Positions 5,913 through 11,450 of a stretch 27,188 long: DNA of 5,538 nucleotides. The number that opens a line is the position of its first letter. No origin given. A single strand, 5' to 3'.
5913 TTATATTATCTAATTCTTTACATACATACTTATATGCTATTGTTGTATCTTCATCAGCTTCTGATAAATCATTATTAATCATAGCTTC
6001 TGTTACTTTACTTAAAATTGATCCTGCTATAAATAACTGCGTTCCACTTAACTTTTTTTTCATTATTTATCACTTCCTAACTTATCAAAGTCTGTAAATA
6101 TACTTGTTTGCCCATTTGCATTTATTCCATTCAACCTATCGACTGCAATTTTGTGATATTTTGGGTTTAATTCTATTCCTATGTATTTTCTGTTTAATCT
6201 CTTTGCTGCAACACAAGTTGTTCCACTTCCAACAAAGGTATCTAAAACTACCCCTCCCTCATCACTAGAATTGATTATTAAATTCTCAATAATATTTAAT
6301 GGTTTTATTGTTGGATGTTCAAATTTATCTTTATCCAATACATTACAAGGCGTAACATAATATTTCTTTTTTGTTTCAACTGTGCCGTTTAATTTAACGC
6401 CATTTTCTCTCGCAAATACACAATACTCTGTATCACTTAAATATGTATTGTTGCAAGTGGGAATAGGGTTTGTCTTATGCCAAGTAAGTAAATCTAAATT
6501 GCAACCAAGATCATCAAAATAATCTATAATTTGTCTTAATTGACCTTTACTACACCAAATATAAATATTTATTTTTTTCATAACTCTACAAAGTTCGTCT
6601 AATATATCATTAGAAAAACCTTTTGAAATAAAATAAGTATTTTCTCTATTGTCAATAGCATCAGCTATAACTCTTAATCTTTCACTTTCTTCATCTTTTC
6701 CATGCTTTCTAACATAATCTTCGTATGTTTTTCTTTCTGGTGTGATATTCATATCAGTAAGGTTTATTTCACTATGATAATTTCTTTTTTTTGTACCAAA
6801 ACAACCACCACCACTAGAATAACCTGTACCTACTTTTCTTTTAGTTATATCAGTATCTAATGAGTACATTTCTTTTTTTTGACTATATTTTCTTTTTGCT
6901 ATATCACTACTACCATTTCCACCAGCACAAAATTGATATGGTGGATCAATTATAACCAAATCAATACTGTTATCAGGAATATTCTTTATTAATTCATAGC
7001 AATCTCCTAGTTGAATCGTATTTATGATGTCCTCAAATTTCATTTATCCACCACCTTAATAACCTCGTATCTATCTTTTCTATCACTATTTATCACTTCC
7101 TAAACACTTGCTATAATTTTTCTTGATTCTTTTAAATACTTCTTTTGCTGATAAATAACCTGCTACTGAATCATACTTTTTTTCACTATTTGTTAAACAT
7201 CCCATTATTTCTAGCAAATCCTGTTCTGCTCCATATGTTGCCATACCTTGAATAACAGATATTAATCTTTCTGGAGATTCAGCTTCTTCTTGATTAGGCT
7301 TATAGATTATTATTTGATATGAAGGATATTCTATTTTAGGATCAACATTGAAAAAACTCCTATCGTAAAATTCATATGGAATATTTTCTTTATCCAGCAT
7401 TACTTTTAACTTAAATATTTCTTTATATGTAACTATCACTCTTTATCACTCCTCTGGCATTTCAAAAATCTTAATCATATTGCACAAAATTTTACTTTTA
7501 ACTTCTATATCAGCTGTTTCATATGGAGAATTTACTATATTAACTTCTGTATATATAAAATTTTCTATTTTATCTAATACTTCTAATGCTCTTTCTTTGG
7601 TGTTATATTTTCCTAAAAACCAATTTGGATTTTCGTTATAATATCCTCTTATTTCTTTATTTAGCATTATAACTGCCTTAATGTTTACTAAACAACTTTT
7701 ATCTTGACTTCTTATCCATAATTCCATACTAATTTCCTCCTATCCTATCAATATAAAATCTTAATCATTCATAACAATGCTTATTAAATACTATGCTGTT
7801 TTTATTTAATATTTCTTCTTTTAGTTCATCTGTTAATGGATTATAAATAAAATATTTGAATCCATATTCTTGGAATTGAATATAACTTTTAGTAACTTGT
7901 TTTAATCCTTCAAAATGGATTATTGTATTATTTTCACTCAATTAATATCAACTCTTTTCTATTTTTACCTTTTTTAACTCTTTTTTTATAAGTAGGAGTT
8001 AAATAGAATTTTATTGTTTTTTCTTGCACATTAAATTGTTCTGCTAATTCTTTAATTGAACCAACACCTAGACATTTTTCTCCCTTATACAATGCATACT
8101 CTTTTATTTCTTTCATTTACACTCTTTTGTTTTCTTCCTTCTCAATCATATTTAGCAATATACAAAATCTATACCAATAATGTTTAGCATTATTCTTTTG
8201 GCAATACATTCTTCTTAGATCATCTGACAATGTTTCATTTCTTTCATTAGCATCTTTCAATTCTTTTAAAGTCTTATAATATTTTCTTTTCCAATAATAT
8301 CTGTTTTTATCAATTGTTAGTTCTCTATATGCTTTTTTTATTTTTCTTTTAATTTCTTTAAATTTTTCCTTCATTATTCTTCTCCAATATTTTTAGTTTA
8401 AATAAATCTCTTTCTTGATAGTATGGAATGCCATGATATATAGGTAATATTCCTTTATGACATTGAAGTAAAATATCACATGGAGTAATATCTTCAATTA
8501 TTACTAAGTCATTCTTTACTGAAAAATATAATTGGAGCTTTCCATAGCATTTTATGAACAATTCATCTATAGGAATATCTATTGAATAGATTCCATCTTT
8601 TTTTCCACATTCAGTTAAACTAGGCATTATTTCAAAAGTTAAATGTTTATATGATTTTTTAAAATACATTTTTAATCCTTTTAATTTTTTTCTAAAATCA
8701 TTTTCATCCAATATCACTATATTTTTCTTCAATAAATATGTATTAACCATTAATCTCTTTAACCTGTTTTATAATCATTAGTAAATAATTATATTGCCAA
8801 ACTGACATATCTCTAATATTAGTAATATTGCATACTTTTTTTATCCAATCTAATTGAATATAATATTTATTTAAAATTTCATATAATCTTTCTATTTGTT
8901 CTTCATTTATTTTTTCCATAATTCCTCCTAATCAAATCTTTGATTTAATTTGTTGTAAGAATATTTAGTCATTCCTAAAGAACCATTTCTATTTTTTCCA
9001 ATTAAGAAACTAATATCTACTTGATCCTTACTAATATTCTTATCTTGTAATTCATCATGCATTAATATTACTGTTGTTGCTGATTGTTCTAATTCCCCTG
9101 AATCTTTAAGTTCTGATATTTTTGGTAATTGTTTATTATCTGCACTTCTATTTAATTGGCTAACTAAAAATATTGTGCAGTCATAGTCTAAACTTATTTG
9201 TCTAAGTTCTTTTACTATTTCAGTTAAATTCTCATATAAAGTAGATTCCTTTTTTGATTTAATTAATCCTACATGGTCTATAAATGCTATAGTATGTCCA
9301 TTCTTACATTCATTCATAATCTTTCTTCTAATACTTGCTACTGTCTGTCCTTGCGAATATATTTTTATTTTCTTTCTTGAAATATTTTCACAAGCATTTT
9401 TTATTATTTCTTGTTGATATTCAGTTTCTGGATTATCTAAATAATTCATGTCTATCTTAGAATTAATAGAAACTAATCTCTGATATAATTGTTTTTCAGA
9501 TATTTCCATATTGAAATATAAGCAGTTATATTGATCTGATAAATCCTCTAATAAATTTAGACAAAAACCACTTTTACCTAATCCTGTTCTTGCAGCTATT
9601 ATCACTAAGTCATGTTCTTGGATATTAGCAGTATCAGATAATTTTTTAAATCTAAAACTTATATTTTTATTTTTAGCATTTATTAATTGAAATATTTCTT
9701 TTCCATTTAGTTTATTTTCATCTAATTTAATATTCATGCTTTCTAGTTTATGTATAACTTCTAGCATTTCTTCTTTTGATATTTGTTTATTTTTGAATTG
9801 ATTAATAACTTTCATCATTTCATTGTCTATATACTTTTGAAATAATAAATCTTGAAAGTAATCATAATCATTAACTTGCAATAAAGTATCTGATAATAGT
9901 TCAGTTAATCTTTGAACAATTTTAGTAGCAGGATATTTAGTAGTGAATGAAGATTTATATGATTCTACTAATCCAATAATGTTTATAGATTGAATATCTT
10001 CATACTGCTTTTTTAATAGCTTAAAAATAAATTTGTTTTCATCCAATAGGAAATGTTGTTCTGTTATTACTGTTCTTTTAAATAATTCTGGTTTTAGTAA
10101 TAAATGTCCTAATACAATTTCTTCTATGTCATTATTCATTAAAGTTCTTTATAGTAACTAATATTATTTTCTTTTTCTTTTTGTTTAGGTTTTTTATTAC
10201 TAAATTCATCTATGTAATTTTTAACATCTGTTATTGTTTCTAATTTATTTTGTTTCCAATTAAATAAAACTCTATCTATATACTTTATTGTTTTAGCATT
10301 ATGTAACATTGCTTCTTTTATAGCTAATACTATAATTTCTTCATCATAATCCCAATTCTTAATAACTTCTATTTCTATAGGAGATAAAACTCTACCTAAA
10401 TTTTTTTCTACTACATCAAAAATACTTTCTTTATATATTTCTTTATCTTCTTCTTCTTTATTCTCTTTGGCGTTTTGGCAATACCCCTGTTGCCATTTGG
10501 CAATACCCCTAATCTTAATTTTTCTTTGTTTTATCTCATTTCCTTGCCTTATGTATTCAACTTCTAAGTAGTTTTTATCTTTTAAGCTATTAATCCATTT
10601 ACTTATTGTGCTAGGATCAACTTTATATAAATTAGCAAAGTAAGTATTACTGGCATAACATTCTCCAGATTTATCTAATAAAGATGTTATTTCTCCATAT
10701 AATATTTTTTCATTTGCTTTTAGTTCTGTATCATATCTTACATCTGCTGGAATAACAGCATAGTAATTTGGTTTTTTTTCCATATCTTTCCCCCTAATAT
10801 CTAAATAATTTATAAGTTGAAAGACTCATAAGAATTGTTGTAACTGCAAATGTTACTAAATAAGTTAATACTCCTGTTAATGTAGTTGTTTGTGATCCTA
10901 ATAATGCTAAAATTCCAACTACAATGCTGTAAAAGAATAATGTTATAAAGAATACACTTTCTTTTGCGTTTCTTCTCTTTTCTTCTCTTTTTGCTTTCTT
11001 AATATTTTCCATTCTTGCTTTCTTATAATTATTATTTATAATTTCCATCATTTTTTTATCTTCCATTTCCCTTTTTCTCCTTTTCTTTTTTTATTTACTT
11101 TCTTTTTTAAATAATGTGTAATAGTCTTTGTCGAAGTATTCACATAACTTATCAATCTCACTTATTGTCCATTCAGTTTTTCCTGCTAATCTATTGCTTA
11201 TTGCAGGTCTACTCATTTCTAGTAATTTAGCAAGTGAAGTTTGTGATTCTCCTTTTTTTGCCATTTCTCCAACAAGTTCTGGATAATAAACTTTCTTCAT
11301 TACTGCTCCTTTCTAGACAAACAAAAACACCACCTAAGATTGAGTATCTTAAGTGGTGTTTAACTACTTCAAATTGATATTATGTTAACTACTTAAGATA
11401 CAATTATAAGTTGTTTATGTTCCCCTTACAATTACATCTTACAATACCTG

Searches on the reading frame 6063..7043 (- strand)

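Call 41: search_protein_families(library=pfam, proteins=[window:6063-7043:-], max_evalue=0.01)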
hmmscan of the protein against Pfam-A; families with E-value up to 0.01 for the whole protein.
window:6063-7043:- (326 aa): 3 families
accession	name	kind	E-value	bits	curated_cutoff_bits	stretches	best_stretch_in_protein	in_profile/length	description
PF01555.25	N6_N4_Mtase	-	8.7e-27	94.9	26.7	1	27-301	1-220/221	DNA methylase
PF03602.21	Cons_hypoth95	-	0.0039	17.3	24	0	15-40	101-127/182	Conserved hypothetical protein 95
PF02475.24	TRM5-TYW2_MTfase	-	0.0092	16.4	28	0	256-301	30-77/164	TRM5/TYW2 methyltransferase domain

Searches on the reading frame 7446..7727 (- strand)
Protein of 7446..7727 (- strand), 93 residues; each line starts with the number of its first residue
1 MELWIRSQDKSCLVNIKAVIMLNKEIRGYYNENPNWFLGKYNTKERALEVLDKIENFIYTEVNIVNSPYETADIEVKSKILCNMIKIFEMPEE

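Call 41: search_protein_families(library=pfam, proteins=[window:7446-7727:-], max_evalue=0.01)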
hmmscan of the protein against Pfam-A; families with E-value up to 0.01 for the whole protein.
window:7446-7727:- (93 aa): 0 families

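Call 90: search_protein_families(library=phrogs, proteins=[window:7446-7727:-], max_evalue=0.001)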
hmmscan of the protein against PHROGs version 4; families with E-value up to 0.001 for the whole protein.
window:7446-7727:- (93 aa): 2 families
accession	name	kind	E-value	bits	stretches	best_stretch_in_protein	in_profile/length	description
phrog_4601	-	unknown function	1.1e-13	52.4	1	5-93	4-85/85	-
phrog_7118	-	unknown function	1.1e-09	39.6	1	4-92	85-166/167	-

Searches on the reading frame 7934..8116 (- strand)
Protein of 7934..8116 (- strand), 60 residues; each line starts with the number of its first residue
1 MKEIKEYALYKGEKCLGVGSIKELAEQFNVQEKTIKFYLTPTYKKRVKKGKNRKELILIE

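Call 41: search_protein_families(library=pfam, proteins=[window:7934-8116:-], max_evalue=0.01)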
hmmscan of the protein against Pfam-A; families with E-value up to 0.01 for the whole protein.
window:7934-8116:- (60 aa): 1 family
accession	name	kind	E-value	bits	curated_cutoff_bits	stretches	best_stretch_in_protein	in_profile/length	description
PF00196.25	GerE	-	0.0024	17.9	23.5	1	22-45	21-44/57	Bacterial regulatory proteins, luxR family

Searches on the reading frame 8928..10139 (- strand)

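Call 41: search_protein_families(library=pfam, proteins=[window:8928-10139:-], max_evalue=0.01)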
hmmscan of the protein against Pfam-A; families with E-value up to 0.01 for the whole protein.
window:8928-10139:- (403 aa): 4 families
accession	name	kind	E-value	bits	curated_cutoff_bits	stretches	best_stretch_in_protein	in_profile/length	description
PF03796.21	DnaB_C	-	6.6e-43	147.4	27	1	164-402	6-253/255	DnaB-like helicase C terminal domain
PF00772.26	DnaB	-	5.4e-08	33.3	23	1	2-87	5-90/103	DnaB-like helicase N terminal domain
PF13481.12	AAA_25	-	1.2e-05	25.5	27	1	173-331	30-192/195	AAA domain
PF12376.13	DUF3654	-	0.0038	17.9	25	1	243-311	43-118/138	Protein of unknown function (DUF3654)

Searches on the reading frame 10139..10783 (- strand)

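Call 41: search_protein_families(library=pfam, proteins=[window:10139-10783:-], max_evalue=0.01)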
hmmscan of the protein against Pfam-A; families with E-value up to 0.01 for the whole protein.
window:10139-10783:- (214 aa): 2 families
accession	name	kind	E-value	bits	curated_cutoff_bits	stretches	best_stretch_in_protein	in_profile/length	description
PF07261.16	DnaB_2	-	2.2e-18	66.2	22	1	122-191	1-74/74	Replication initiation and membrane attachment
PF13730.12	HTH_36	-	1.2e-13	51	25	1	19-73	1-55/55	Helix-turn-helix domain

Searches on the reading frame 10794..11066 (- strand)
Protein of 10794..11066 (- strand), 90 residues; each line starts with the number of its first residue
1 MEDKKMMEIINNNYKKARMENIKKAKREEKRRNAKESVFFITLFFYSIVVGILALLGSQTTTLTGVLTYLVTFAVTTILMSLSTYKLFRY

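Call 36: search_protein_families(library=pfam, proteins=[window:10794-11066:-], max_evalue=0.01)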
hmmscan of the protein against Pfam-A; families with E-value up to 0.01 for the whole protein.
window:10794-11066:- (90 aa): 4 families
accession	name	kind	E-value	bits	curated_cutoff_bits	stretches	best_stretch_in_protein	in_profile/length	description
PF09685.15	DUF4870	-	0.0011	19.4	25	1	22-82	32-87/107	Domain of unknown function (DUF4870)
PF06570.16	DUF1129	-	0.0016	18.6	29.1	1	21-83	65-131/207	Protein of unknown function (DUF1129)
PF06496.16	DUF1097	-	0.0051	17.5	24.6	1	43-89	49-96/142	Protein of unknown function (DUF1097)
PF25587.1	Rv2743c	-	0.0091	16.1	27.7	1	17-87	11-80/237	Rv2743c family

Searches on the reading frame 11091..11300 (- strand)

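Call 36: search_protein_families(library=pfam, proteins=[window:11091-11300:-], max_evalue=0.01)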
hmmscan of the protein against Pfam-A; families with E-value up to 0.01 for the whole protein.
window:11091-11300:- (69 aa): 5 families
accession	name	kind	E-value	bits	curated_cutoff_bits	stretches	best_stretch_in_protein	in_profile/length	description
PF13443.12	HTH_26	-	6.8e-07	29.9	22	1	13-57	6-51/63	Cro/C1-type HTH DNA-binding domain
PF01381.28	HTH_3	-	1.4e-06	28.7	23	1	16-59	8-51/55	Helix-turn-helix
PF05339.17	DUF739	-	6.4e-05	23.5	27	1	6-57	5-56/69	Protein of unknown function (DUF739)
PF08667.16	BetR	-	0.00018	22.1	21.6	1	17-64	22-69/148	BetR domain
PF13560.12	HTH_31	-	0.0058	17.4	27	1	16-56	13-54/64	Helix-turn-helix domain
